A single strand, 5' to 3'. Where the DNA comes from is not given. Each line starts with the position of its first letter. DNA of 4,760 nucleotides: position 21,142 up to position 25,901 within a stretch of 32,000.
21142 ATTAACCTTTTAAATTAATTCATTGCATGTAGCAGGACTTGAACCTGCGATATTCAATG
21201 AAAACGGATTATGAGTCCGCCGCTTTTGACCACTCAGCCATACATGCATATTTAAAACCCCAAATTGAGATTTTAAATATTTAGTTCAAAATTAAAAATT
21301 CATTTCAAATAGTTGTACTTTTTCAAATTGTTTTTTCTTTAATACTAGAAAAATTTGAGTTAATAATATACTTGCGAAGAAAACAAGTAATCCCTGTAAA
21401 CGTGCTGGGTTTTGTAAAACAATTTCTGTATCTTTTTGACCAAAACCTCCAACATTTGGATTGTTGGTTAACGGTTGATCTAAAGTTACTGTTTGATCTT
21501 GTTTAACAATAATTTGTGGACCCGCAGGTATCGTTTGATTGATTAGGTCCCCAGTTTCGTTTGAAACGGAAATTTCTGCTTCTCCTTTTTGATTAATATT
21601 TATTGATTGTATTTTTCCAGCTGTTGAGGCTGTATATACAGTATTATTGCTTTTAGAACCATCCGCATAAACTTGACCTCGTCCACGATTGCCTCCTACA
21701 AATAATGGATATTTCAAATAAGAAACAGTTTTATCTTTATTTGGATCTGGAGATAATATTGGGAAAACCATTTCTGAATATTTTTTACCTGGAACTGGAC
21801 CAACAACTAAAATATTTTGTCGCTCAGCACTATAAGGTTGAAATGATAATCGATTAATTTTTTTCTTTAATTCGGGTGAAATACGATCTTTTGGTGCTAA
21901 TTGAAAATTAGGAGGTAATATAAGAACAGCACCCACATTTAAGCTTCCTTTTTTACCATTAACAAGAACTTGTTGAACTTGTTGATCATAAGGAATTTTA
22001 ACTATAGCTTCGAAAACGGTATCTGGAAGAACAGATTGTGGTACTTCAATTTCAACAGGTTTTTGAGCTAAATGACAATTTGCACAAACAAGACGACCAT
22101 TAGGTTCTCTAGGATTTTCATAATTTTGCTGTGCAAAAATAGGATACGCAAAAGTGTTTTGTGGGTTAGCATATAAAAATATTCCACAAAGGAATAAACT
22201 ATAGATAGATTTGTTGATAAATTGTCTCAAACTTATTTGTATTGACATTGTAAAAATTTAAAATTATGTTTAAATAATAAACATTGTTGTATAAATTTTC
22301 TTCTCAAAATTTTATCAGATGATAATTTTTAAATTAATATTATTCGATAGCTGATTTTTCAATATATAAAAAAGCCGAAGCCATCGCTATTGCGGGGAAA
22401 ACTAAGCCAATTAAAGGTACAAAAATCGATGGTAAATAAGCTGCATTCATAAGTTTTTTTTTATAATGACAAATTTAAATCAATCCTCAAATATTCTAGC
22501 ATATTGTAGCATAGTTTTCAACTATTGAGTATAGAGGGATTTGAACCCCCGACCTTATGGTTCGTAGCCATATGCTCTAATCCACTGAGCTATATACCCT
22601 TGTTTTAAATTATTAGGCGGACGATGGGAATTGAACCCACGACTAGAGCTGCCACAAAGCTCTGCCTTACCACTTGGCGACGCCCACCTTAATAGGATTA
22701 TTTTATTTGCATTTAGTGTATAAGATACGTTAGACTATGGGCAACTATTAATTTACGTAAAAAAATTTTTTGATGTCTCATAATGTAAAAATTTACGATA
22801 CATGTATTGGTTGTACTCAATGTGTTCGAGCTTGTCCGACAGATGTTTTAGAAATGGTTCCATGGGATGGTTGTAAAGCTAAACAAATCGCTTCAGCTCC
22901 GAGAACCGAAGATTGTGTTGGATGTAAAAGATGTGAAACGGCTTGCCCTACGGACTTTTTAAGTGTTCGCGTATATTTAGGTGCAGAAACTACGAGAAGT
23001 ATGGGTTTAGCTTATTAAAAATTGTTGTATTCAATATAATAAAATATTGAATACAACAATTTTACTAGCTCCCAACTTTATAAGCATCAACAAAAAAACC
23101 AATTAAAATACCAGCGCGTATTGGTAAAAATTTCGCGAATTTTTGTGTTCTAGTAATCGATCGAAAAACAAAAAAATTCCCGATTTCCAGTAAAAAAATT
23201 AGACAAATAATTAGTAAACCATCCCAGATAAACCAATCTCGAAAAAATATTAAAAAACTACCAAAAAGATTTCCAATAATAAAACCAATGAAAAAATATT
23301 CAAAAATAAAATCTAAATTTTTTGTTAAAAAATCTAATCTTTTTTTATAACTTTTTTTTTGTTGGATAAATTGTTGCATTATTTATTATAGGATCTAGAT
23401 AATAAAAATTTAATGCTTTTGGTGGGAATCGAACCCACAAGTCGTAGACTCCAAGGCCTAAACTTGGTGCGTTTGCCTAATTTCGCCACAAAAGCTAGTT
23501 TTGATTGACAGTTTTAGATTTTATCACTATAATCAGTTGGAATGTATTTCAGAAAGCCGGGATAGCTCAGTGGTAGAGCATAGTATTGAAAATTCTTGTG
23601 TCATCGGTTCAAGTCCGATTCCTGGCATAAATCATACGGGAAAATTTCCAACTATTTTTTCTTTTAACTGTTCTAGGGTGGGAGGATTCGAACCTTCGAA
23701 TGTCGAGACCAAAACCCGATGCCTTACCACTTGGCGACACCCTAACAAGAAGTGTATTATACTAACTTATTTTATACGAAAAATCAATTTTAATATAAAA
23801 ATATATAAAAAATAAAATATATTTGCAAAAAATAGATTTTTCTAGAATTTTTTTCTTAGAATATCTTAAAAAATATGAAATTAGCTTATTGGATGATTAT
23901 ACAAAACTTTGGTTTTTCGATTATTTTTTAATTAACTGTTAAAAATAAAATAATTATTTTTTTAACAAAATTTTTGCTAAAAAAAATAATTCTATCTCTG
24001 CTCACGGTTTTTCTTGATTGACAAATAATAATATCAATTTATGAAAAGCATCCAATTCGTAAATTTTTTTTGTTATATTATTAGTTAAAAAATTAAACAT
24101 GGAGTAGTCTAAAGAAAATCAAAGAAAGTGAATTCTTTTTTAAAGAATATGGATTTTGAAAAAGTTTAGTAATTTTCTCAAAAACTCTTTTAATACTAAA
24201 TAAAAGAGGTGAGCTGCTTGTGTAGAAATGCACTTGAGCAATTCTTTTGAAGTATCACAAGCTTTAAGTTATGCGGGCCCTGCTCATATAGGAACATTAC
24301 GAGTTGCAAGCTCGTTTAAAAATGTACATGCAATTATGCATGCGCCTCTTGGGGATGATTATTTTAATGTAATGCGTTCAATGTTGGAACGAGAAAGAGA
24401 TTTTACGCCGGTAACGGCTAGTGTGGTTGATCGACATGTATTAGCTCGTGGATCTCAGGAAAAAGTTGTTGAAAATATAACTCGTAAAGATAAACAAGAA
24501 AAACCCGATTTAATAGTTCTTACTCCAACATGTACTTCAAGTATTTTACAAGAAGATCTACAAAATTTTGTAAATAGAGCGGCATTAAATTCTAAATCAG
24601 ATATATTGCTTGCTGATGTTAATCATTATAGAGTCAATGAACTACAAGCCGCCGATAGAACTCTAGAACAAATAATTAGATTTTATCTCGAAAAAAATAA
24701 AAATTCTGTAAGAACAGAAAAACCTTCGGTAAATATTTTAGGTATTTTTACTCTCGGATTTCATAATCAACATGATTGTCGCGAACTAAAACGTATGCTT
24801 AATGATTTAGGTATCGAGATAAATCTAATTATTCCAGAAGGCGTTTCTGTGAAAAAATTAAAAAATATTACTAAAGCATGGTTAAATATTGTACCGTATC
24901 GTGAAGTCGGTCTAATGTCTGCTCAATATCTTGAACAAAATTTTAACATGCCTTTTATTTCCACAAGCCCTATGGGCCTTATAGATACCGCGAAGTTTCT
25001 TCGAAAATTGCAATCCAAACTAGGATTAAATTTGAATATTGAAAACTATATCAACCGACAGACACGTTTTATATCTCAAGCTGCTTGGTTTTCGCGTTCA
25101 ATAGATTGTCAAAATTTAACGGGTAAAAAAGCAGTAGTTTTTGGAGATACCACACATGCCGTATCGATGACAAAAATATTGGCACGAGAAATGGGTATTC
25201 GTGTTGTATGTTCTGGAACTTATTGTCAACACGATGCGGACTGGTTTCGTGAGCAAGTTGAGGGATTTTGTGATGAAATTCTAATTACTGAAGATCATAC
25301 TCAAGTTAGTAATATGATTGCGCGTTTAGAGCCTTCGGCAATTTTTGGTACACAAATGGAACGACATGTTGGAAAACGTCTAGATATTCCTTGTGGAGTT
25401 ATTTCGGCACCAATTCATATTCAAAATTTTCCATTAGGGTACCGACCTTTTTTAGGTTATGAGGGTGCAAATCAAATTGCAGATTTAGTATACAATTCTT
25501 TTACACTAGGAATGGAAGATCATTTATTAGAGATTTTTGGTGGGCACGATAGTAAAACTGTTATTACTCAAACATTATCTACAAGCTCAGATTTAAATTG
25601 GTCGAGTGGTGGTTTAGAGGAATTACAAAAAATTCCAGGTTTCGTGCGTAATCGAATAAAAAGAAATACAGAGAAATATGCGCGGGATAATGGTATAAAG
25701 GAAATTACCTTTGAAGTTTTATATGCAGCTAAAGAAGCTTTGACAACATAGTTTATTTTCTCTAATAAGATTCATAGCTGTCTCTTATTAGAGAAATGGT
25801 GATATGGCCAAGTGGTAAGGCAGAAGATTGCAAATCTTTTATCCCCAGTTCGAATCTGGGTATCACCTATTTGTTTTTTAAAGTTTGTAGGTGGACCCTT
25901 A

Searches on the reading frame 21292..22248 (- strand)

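Call 9: search_protein_families(library=pfam, proteins=[window:21292-22248:-])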
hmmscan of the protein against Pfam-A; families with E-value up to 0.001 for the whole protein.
window:21292-22248:- (318 aa): 2 families
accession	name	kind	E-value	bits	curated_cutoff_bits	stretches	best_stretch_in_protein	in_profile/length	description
PF16639.10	Apocytochr_F_N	-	7.2e-76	254.2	30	1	35-189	1-155/155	Apocytochrome F, N-terminal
PF01333.25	Apocytochr_F_C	-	1.4e-50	170.7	30.4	1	201-318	1-118/118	Apocytochrome F, C-terminal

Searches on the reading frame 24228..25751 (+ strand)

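Call 9: search_protein_families(library=pfam, proteins=[window:24228-25751:+])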
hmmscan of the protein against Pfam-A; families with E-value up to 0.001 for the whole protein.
window:24228-25751:+ (507 aa): 2 families
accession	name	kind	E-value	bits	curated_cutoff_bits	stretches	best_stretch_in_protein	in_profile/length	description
PF00148.24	Oxidored_nitro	-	3.7e-77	260.3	28.6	1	19-425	2-398/399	Nitrogenase component 1 type Oxidoreductase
PF08369.16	PCP_red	-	1.2e-17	64.1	32.5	1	458-502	1-45/45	Proto-chlorophyllide reductase 57 kD subunit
